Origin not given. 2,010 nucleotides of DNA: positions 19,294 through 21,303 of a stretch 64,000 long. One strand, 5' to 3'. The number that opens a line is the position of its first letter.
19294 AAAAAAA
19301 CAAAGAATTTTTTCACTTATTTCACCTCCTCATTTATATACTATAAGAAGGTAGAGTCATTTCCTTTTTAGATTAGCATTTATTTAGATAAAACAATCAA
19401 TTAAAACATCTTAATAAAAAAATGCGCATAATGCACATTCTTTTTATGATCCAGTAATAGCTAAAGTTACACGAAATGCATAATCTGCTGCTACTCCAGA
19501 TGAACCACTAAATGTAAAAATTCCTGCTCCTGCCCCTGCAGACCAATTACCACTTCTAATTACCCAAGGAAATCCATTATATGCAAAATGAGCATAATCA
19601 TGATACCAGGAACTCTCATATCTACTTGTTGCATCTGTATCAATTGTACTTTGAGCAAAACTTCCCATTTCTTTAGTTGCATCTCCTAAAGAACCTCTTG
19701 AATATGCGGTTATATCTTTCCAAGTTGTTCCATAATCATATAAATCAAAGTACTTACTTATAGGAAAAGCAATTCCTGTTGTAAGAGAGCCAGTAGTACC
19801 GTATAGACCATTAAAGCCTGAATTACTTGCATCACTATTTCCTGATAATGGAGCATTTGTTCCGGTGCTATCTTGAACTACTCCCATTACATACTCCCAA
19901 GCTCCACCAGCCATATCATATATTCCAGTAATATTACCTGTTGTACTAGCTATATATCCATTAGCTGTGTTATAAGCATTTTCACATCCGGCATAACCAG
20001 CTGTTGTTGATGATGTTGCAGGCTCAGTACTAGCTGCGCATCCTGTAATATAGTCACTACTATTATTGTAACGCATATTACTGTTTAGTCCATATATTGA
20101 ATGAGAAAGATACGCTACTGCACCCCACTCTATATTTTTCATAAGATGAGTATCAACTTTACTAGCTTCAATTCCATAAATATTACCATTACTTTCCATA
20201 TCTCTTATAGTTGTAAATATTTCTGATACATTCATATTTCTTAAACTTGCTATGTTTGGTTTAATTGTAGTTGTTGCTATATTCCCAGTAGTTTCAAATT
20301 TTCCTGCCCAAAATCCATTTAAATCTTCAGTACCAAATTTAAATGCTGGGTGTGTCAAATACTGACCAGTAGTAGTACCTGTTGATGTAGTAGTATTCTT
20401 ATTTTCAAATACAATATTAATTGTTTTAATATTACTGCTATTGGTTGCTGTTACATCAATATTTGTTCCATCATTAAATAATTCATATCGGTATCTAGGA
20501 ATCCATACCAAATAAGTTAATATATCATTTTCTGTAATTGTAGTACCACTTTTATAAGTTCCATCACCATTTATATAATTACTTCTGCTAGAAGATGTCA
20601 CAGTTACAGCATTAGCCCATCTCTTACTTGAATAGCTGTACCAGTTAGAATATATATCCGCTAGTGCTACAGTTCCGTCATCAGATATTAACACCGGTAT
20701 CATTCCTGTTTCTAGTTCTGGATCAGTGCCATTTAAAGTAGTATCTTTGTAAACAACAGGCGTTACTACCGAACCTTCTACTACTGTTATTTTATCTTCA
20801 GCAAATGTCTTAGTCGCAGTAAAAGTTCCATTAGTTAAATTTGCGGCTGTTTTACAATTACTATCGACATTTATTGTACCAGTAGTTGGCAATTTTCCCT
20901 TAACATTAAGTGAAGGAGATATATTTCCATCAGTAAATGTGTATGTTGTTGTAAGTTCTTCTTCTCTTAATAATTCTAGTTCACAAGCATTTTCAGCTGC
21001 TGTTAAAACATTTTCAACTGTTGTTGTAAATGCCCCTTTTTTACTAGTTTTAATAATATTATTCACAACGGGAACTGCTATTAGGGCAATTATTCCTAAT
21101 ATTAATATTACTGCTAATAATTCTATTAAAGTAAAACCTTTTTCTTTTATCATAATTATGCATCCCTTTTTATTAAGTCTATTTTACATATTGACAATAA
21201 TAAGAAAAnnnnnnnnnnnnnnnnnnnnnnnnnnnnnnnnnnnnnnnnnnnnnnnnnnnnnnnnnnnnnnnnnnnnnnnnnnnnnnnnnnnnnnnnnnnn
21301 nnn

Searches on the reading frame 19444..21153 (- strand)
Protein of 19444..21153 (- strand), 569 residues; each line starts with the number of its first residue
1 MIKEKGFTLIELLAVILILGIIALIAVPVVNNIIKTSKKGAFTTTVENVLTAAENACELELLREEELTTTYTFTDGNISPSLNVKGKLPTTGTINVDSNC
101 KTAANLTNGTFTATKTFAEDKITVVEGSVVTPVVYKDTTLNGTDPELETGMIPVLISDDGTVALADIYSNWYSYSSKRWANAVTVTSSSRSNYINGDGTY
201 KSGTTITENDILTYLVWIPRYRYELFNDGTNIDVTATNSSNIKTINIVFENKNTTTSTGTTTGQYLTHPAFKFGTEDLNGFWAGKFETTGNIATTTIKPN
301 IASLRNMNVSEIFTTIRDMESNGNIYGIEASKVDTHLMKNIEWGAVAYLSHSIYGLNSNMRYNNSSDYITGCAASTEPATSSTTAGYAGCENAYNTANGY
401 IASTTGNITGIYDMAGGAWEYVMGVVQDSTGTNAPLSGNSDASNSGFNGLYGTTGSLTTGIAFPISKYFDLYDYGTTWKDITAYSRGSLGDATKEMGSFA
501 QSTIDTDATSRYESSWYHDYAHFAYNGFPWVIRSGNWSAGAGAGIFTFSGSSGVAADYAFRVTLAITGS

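Call 7: search_protein_families(library=pfam, proteins=[window:19444-21153:-], max_evalue=0.1)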
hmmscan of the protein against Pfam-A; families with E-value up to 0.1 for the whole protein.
window:19444-21153:- (569 aa): 2 families
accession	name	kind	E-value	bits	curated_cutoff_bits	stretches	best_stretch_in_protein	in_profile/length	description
PF07963.17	N_methyl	-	1.3e-06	28.1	21.2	1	3-26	3-26/27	Prokaryotic N-terminal methylation motif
PF03781.23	FGE-sulfatase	-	0.01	16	23.3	1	386-429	150-196/255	Sulfatase-modifying factor enzyme 1-like domain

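Call 8: search_protein_families(library=ncbifam, proteins=[window:19444-21153:-], max_evalue=0.1)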
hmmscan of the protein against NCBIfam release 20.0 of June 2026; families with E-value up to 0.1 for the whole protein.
window:19444-21153:- (569 aa): 11 families
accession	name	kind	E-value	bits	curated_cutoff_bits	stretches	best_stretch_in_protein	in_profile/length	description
TIGR02532.1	IV_pilin_GFxxxE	domain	4.6e-07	29.4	16.3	1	5-27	2-24/24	prepilin-type N-terminal cleavage/methylation domain-containing protein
NF040999.1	pilin_ComGC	equivalog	2.1e-06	27.8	75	1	4-48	1-48/84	competence type IV pilus major pilin ComGC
NF007862.0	PRK10574.1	equivalog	6e-06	26.4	138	1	1-69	1-65/145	prepilin peptidase-dependent pilin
NF041775.1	typeIV_PilA_Myxo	equivalog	1.7e-05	24.9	400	1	4-53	10-59/214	type IV pilin protein PilA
TIGR01710.1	typeII_sec_gspG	equivalog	2.1e-05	24.6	88.85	1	5-52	1-48/134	type II secretion system major pseudopilin GspG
NF041013.1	T4P_ComGE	equivalog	2.6e-05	24.2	49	1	5-61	4-60/83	competence type IV pilus minor pilin ComGE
NF040982.1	ComGD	equivalog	0.00014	22.3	70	1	4-53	1-50/139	competence type IV pilus minor pilin ComGD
TIGR02596.1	TIGR02596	subfamily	0.00047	20.3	70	1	7-54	1-48/196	Verru_Chthon cassette protein D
TIGR01708.2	typeII_sec_gspH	equivalog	0.0015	18.6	80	1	4-27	1-24/169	type II secretion system minor pseudopilin GspH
NF041002.1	pilin_ComGF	equivalog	0.0068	16.6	80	1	4-39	1-36/139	competence type IV pilus minor pilin ComGF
NF000153.1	linco_LnuAN2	exception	0.031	14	340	1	152-212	93-153/170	lincosamide nucleotidyltransferase Lnu(AN2)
